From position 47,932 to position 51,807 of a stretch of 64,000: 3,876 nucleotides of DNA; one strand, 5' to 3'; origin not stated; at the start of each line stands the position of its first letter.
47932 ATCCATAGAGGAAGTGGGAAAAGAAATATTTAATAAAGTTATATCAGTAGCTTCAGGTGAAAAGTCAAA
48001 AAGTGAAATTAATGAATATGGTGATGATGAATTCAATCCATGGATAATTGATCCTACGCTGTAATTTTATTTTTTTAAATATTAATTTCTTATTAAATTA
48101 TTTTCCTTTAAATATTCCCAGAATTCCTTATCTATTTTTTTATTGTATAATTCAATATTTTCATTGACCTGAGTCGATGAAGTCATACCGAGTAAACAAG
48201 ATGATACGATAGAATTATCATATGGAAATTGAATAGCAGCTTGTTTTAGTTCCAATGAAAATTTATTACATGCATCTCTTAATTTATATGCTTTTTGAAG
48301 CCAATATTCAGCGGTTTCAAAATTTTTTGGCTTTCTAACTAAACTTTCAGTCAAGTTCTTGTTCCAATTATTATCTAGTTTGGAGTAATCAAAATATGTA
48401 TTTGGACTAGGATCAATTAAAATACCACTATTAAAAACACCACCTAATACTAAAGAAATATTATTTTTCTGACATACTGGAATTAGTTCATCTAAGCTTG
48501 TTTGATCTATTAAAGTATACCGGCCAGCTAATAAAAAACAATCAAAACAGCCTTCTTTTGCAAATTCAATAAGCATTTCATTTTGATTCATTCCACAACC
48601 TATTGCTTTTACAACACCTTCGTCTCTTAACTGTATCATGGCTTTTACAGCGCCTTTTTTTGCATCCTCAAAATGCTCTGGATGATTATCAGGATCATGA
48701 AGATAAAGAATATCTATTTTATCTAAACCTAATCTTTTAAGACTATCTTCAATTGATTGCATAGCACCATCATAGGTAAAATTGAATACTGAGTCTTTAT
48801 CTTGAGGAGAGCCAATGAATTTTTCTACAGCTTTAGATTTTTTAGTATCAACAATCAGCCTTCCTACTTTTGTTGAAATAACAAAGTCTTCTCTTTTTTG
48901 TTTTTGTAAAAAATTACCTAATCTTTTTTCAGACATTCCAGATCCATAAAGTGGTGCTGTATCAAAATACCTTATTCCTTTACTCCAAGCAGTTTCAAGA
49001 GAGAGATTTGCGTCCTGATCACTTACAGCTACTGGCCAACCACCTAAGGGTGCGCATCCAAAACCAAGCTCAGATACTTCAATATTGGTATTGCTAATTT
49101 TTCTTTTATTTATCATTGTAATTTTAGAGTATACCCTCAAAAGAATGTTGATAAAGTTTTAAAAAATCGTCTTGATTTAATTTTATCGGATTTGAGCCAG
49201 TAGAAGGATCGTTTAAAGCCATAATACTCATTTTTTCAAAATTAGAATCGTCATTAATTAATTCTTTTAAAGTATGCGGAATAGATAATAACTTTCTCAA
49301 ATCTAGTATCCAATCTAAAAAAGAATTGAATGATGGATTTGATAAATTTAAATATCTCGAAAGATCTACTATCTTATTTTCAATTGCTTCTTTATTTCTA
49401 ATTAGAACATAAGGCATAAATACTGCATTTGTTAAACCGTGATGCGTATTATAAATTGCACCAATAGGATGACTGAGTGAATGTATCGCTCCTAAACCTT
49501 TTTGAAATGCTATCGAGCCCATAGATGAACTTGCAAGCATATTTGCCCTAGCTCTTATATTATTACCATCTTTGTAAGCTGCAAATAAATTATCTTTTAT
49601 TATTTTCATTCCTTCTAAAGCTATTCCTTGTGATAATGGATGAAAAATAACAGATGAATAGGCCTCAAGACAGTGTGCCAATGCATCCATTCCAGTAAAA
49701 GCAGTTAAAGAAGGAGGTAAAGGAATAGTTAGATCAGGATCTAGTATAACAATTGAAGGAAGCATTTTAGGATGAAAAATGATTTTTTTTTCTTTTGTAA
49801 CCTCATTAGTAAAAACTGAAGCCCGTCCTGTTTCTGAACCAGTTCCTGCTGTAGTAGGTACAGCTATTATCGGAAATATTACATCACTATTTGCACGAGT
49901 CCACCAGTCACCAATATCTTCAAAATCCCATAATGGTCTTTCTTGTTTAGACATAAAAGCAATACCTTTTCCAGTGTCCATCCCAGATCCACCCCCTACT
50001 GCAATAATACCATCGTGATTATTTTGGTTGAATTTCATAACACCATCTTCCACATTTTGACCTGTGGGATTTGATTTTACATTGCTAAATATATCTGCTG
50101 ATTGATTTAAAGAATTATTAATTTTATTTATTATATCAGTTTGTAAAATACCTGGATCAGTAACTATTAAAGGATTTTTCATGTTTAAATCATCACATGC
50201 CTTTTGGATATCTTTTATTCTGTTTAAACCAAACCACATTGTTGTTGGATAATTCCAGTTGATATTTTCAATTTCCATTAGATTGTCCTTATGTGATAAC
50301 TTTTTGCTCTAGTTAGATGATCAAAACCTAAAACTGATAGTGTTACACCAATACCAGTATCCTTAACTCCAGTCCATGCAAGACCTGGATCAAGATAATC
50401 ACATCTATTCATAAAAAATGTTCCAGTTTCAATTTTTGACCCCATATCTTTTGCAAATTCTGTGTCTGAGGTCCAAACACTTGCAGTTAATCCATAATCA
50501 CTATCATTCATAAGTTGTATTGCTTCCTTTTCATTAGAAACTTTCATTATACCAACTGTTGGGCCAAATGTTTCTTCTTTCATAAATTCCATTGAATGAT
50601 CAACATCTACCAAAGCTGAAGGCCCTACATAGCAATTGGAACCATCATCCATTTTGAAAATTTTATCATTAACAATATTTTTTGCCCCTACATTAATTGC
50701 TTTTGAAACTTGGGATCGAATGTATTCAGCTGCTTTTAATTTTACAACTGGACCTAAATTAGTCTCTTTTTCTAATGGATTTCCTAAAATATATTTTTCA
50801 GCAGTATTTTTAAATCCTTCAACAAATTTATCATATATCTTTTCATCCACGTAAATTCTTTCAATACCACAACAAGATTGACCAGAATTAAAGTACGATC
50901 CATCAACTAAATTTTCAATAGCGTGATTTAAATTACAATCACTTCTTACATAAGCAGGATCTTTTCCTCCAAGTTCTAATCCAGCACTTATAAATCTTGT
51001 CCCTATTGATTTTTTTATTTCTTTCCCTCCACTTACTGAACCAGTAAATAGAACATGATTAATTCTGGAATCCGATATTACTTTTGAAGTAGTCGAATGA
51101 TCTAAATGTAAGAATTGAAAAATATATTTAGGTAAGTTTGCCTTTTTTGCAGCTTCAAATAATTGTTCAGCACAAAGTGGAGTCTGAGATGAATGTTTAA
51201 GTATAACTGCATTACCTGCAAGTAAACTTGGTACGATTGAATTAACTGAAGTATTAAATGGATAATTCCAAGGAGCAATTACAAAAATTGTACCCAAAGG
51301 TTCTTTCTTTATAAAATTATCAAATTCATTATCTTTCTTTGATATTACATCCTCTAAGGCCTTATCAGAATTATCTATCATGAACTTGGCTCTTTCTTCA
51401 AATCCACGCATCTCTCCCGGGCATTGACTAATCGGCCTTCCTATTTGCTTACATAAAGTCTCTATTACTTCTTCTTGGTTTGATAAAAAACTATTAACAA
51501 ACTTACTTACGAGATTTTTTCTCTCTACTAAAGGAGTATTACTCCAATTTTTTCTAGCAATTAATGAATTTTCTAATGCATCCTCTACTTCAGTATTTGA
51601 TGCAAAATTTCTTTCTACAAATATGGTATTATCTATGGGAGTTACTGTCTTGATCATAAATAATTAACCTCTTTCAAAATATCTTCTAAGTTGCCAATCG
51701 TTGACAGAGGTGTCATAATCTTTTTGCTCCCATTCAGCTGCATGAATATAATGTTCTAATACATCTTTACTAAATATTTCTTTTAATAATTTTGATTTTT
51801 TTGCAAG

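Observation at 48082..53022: GS-like ligase co-operonic with ALDH, Fe-ADH and AKR: candidate gamma-glutamyl amino-alcohol/amine oxidation pathway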

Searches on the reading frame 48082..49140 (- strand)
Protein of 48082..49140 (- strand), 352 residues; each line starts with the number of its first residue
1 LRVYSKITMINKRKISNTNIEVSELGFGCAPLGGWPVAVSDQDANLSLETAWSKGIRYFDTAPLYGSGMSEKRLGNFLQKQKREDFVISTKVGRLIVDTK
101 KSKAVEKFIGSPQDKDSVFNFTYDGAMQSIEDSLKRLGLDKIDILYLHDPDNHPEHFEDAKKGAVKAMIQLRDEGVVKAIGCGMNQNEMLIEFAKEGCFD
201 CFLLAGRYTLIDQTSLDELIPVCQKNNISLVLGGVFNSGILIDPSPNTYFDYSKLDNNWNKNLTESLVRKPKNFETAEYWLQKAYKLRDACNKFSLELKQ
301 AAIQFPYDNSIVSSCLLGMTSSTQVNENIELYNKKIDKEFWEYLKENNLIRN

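Call 3: search_protein_families(library=pfam, proteins=[window:48082-49140:-])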
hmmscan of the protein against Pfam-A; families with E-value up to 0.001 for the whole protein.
window:48082-49140:- (352 aa): 1 family
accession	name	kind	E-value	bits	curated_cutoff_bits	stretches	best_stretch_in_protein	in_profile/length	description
PF00248.27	Aldo_ket_red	-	2.6e-44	151.9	24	1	24-346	1-288/291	Aldo/keto reductase family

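Call 4: search_protein_families(library=ncbifam, proteins=[window:48082-49140:-])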
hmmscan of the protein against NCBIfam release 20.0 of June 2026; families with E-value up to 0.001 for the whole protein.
window:48082-49140:- (352 aa): 7 families
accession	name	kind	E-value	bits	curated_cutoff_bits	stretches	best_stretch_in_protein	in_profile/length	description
NF049922.1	MethglyxlRedYdjG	equivalog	4.6e-34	117.9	550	1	12-346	3-319/326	NADH-dependent methylglyoxal reductase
TIGR01293.1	Kv_beta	subfamily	1.4e-14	53.9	365.4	1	19-154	5-128/319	voltage-dependent potassium channel subunit beta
NF008598.0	PRK11565.1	equivalog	6e-13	48.5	425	1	122-194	81-149/275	2,5-didehydrogluconate reductase DkgA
NF007912.0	PRK10625.1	equivalog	6.3e-13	48.8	415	1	13-157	4-141/346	NADP(H)-dependent aldo-keto reductase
NF007388.0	PRK09912.1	subfamily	1.5e-09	37.2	448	1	47-333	48-316/346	L-glyceraldehyde 3-phosphate reductase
NF007695.0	PRK10376.1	subfamily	1.9e-09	37.1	280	1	18-189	13-171/290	oxidoreductase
NF008377.0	PRK11172.1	equivalog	0.00013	21.3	327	0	118-183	67-129/267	2,5-didehydrogluconate reductase DkgB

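Call 62: search_solved_structures(query=window:48082-49140:-, max_evalue=1e-25)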
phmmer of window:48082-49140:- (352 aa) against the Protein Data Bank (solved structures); distinct sequences matched with E-value up to 1e-25: 0.

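Call 66: find_homologous_proteins(query=window:48082-49116:-, max_evalue=1e-30)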
Query window:48082-49116:- (344 aa): 7994 proteins with E <= 1e-30 among 8000 candidates; the best 120 are listed.
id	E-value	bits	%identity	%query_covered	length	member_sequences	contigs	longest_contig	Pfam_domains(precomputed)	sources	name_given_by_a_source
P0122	3.0e-229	778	99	100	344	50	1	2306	PF00248.28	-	-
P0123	3.6e-228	774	99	100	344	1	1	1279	PF00248.28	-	-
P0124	1.9e-223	759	96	100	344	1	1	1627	PF00248.28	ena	-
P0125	1.8e-221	752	95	100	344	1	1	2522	PF00248.28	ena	-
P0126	2.1e-215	732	93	100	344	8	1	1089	PF00248.28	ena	-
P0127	2.7e-206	702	88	100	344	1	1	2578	PF00248.28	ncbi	-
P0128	1.6e-204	696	88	100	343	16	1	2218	PF00248.28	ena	-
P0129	9.5e-203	691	86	100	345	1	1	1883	PF00248.28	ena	-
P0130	2.2e-198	676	87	99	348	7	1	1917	PF00248.28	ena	-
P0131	1.3e-195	667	83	100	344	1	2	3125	PF00248.28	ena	-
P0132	1.7e-195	667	85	99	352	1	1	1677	PF00248.28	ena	-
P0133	4.8e-195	665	84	99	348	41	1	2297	PF00248.28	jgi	-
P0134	2.5e-194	663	83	99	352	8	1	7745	PF00248.28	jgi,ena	-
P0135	5.4e-194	662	84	99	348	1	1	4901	PF00248.28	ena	-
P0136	1.1e-193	661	83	100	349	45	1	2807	PF00248.28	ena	-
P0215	1.0e-153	529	66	100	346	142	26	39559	PF00248.28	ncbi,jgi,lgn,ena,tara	ncbi:MAG: aldo/keto reductase [Alphaproteobacteria bacterium]|tara:strand:- start:830 stop:1870 leng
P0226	6.8e-152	523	64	99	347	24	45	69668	PF00248.28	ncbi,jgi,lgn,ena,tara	jgi:D-threo-aldose 1-dehydrogenase|tara:strand:- start:153 stop:1196 length:1044 start_codon:yes sto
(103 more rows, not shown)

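Call 67: find_encoding_contigs(protein=P0226, flank=8000, max_places=6)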
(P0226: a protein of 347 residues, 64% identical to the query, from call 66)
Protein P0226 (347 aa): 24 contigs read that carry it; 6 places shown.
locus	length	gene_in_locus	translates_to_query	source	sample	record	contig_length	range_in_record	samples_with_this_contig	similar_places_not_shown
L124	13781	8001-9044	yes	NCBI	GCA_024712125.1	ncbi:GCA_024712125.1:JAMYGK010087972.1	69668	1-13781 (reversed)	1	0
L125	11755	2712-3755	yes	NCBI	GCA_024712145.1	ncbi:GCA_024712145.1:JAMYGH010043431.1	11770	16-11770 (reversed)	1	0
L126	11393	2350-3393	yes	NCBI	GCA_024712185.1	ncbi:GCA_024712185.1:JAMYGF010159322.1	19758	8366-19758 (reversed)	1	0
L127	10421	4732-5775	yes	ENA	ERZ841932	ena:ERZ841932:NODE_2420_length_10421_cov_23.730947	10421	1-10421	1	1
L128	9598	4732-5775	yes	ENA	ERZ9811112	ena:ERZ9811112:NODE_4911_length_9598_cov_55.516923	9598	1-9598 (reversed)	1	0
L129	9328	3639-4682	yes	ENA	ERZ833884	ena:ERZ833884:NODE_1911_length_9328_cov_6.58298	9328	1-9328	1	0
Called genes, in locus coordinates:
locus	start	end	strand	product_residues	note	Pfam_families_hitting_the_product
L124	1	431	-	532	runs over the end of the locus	PF02653:BPD_transp_2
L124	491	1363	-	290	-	PF13407:Peripla_BP_4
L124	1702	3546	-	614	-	PF02776:TPP_enzyme_N, PF00205:TPP_enzyme_M, PF02775:TPP_enzyme_C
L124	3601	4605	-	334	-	PF01408:GFO_IDH_MocA, PF02894:GFO_IDH_MocA_C, PF22725:GFO_IDH_MocA_C3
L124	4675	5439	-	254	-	PF23441:SDR (faint), PF00106:adh_short, PF08659:KR (weak), PF13561:adh_short_C2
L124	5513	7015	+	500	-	PF08666:SAF (faint), PF04295:GD_AH_second, PF20629:GD_AH_C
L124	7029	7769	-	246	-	PF00106:adh_short, PF01370:Epimerase (weak), PF08659:KR (weak), PF13561:adh_short_C2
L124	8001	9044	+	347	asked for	PF00248:Aldo_ket_red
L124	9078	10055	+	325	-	PF00389:2-Hacid_dh, PF02826:2-Hacid_dh_C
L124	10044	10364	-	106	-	PF00355:Rieske (weak)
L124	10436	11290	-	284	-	PF01557:FAA_hydrolase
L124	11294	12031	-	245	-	PF00106:adh_short, PF08659:KR (weak), PF13561:adh_short_C2, PF23441:SDR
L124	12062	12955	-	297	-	PF04909:Amidohydro_2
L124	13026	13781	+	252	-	?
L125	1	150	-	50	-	?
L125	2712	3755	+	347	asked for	PF00248:Aldo_ket_red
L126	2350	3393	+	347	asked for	PF00248:Aldo_ket_red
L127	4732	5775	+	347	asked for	PF00248:Aldo_ket_red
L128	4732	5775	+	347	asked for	PF00248:Aldo_ket_red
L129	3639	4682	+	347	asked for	PF00248:Aldo_ket_red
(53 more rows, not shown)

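Call 68: find_encoding_contigs(protein=P0215, flank=8000, max_places=5)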
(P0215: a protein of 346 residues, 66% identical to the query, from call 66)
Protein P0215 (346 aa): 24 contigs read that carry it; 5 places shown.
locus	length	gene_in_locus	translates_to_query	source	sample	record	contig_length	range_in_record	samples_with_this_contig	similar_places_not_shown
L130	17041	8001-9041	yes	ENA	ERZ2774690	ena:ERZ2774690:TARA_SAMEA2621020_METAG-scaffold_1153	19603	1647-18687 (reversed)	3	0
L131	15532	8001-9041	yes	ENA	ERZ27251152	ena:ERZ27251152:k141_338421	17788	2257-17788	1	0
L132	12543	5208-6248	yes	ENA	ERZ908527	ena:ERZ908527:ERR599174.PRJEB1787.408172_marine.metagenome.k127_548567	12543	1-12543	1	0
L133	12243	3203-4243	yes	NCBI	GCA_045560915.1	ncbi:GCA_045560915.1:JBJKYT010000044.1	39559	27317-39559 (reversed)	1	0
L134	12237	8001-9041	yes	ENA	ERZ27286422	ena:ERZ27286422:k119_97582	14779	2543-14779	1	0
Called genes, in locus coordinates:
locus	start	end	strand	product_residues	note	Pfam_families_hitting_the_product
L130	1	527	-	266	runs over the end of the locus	PF00528:BPD_transp_1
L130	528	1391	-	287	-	PF00528:BPD_transp_1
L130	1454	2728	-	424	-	PF01547:SBP_bac_1, PF13416:SBP_bac_8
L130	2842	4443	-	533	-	PF00732:GMC_oxred_N, PF00890:FAD_binding_2 (faint), PF03486:HI0933_like (faint), PF13450:NAD_binding_8 (faint), PF05199:GMC_oxred_C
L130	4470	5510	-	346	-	PF08240:ADH_N, PF00107:ADH_zinc_N, PF13602:ADH_zinc_N_2 (weak)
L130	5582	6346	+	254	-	PF23441:SDR, PF00106:adh_short, PF01370:Epimerase, PF08659:KR, PF13561:adh_short_C2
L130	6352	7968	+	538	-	PF00732:GMC_oxred_N, PF05199:GMC_oxred_C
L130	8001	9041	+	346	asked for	PF00248:Aldo_ket_red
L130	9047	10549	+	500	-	PF08666:SAF, PF04295:GD_AH_second, PF20629:GD_AH_C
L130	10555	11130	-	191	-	PF04264:YceI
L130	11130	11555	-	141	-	PF00075:RNase_H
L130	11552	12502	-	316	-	PF01636:APH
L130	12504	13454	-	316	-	PF02401:LYTB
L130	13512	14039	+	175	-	-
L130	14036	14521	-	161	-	PF00430:ATP-synt_B, PF05405:Mt_ATP-synt_B (weak)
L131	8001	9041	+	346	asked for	PF00248:Aldo_ket_red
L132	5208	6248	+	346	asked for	PF00248:Aldo_ket_red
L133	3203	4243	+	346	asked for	PF00248:Aldo_ket_red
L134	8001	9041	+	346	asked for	PF00248:Aldo_ket_red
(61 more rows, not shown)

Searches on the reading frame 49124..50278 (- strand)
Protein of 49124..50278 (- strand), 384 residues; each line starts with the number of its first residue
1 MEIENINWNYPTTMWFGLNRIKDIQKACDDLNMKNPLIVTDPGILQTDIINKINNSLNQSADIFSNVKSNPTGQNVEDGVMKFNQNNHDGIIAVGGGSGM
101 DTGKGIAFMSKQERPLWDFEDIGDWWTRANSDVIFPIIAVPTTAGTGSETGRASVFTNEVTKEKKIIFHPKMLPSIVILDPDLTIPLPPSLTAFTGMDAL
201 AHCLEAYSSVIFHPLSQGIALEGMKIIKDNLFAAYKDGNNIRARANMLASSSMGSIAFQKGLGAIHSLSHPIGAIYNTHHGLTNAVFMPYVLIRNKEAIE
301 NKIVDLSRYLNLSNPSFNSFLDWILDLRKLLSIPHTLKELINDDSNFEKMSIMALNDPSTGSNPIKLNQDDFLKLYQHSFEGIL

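Call 3: search_protein_families(library=pfam, proteins=[window:49124-50278:-])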
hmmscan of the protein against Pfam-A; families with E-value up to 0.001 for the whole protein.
window:49124-50278:- (384 aa): 3 families
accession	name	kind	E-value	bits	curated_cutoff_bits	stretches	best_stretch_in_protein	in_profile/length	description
PF00465.25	Fe-ADH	-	4.7e-46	156.9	31.3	1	11-181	1-168/168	Iron-containing alcohol dehydrogenase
PF25137.1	ADH_Fe_C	-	2.3e-38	132.3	27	1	192-379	1-193/194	Fe-containing alcohol dehydrogenase family, C-terminal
PF13685.12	Fe-ADH_2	-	5.6e-11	43.1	28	1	18-110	4-97/149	Iron-containing alcohol dehydrogenase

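Call 4: search_protein_families(library=ncbifam, proteins=[window:49124-50278:-])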
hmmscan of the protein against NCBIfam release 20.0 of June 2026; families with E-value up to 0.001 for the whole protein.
window:49124-50278:- (384 aa): 17 families
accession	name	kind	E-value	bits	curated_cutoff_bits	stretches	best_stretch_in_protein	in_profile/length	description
NF058672.1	4HyButDHCUPNE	equivalog_domain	1.4e-99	333.8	500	1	9-380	5-378/378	4-hydroxybutyrate dehydrogenase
TIGR02638.1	lactal_redase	equivalog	6.7e-75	252.2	523.15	1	11-376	7-379/379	lactaldehyde reductase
NF041833.1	Fe_ADH_ErcA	equivalog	1.6e-71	241.4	550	1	16-379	13-381/382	alcohol dehydrogenase-like regulatory protein ErcA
NF007911.0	PRK10624.1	equivalog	4.6e-71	239.8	537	1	12-379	9-381/382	lactaldehyde reductase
NF010378.0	PRK13805.1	equivalog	1.7e-65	221.4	951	1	5-382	455-866/872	bifunctional acetaldehyde-CoA/alcohol dehydrogenase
NF053866.1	CholDhdGbsBBac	equivalog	6.6e-65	219.2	550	1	7-380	11-391/392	choline dehydrogenase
NF007363.0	PRK09860.1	equivalog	1.3e-57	195.7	581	1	11-378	9-381/383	L-threonine dehydrogenase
NF050025.1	SulfAcetaldRedSarD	equivalog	1.1e-49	169.3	700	1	16-311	13-307/385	sulfoacetaldehyde reductase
NF011998.0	PRK15454.1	equivalog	1.6e-45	155.5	556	1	63-377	82-392/395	ethanolamine utilization ethanol dehydrogenase EutG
TIGR03405.1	Phn_Fe-ADH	equivalog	6.7e-39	133.7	423.7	1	25-303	15-296/355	iron-containing alcohol dehydrogenase PsrA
TIGR04266.1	NDMA_methanol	equivalog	1.7e-37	129.2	625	1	28-296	33-304/420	NDMA-dependent methanol dehydrogenase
NF011717.0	PRK15138.1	equivalog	6.1e-24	84.8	645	1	4-314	2-316/387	alcohol dehydrogenase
NF041822.1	daptide_DH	equivalog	3.9e-16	58.9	300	1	38-199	5-167/363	daptide-type RiPP biosynthesis dehydogenase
NF006941.0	PRK09423.1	subfamily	3.5e-11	42.6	336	1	11-111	8-108/367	glycerol dehydrogenase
NF002022.0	PRK00843.1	equivalog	1.9e-08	33.7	413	1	9-110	9-110/350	NAD(P)-dependent glycerol-1-phosphate dehydrogenase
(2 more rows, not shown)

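Call 61: search_solved_structures(query=window:49124-50278:-, max_evalue=1e-60)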
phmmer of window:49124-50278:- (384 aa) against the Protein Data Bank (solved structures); distinct sequences matched with E-value up to 1e-60: 0.

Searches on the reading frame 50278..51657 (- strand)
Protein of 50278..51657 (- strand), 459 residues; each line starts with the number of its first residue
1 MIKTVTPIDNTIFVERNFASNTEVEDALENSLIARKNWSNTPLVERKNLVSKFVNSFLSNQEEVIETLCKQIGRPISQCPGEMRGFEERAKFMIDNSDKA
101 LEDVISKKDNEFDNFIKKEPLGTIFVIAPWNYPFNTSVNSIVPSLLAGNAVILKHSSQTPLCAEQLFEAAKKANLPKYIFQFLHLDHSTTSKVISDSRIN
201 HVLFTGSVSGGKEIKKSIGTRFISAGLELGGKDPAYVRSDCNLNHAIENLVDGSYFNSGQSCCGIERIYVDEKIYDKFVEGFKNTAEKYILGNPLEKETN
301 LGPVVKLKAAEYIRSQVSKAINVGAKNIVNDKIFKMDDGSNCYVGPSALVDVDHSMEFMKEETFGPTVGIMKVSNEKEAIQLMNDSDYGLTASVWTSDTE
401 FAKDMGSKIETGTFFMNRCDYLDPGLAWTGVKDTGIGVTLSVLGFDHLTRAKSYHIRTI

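Call 3: search_protein_families(library=pfam, proteins=[window:50278-51657:-])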
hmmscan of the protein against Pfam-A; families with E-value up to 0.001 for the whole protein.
window:50278-51657:- (459 aa): 2 families
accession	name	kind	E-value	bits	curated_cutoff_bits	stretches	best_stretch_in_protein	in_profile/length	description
PF00171.27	Aldedh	-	6.5e-117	391.3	23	1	2-453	9-460/461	Aldehyde dehydrogenase family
PF05893.19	LuxC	-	2.8e-05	23.6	21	1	109-271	77-241/401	Acyl-CoA reductase (LuxC)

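Call 4: search_protein_families(library=ncbifam, proteins=[window:50278-51657:-])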
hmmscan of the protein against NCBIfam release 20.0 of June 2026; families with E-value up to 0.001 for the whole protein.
window:50278-51657:- (459 aa): 45 families (the best 25 are shown)
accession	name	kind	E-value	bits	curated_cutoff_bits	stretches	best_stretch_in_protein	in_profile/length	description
NF006916.0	PRK09407.1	equivalog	4.2e-90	302.8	521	1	5-419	39-452/526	succinic semialdehyde dehydrogenase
TIGR01804.1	BADH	equivalog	4.1e-83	279.4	668.6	1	2-452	15-467/467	betaine-aldehyde dehydrogenase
NF010000.0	PRK13473.1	subfamily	7e-82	275.5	615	1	5-452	22-468/475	aminobutyraldehyde dehydrogenase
NF040648.1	lactal_redase_Meth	equivalog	8.9e-81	272.2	650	1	5-438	16-444/463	lactaldehyde dehydrogenase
TIGR02299.1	HpaE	equivalog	5.5e-78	262.7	638.35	1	3-456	19-476/488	5-carboxymethyl-2-hydroxymuconate semialdehyde dehydrogenase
NF010575.0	PRK13968.1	equivalog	3.2e-77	260.6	855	1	7-448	14-451/462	succinate-semialdehyde dehydrogenase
TIGR01780.1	SSADH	subfamily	1.9e-76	257.8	646.35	1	20-449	17-445/448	succinate-semialdehyde dehydrogenase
NF006915.0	PRK09406.1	equivalog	8.4e-76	255.7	730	1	2-452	3-452/457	NADP-dependent succinic semialdehyde dehydrogenase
NF009725.0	PRK13252.1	equivalog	4e-75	253.1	593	1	2-456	24-479/488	betaine-aldehyde dehydrogenase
NF007497.0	PRK10090.1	equivalog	1.1e-74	251.9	500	1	2-438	24-459/480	aldehyde dehydrogenase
NF042989.1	AldDh_AldH_Clos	equivalog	1e-73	248.7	800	1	3-453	4-454/458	aldehyde dehydrogenase AldH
NF040869.1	G3PDH_Arch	equivalog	6.7e-73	246.1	780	1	4-438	37-473/502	NADP-dependent glyceraldehyde-3-phosphate dehydrogenase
NF042993.1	AlphKGSA_gudD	equivalog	2.2e-72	244.3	770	1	15-414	35-436/481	alpha-ketoglutaric semialdehyde dehydrogenase GucD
TIGR03216.1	OH_muco_semi_DH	equivalog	4e-72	243.4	693.25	1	3-450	17-473/481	2-hydroxymuconic semialdehyde dehydrogenase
NF045735.1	PaDhStyDPseudo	equivalog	5.6e-67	226.5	850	1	110-454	136-479/483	phenylacetaldehyde dehydrogenase StyD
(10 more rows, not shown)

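Call 60: search_solved_structures(query=window:50278-51657:-, max_evalue=1e-90)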
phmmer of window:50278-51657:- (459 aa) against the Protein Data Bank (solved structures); distinct sequences matched with E-value up to 1e-90: 0.
